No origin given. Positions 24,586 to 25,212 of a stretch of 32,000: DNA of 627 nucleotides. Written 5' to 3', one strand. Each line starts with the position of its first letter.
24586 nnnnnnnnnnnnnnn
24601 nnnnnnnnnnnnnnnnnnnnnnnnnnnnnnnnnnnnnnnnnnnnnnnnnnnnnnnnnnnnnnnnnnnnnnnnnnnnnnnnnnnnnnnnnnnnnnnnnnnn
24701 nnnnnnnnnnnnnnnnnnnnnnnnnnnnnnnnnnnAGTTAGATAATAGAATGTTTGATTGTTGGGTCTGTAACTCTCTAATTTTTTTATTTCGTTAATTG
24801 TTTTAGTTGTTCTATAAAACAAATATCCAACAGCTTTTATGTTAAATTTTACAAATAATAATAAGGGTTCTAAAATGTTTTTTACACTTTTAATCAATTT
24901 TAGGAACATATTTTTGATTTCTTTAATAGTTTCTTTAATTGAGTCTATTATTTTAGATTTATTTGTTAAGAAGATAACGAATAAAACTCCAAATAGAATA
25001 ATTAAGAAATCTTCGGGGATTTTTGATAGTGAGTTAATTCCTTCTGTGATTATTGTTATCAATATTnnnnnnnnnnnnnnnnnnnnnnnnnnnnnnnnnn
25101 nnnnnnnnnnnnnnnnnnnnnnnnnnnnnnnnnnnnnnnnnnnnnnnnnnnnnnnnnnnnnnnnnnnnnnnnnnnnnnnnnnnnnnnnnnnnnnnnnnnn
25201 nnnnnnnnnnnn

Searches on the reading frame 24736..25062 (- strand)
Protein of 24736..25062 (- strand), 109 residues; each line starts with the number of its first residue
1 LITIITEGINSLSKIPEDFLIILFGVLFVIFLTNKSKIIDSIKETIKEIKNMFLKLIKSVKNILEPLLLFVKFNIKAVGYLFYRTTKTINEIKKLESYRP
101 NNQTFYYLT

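Call 44: search_protein_families(library=pfam, proteins=[window:24736-25062:-], max_evalue=0.001)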
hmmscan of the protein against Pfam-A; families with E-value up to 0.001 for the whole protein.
window:24736-25062:- (109 aa): 1 family
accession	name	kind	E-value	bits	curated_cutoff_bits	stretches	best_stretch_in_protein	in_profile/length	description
PF16504.10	SP24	-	0.00092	19.6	30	0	8-81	5-76/147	Putative virion membrane protein of plant and insect virus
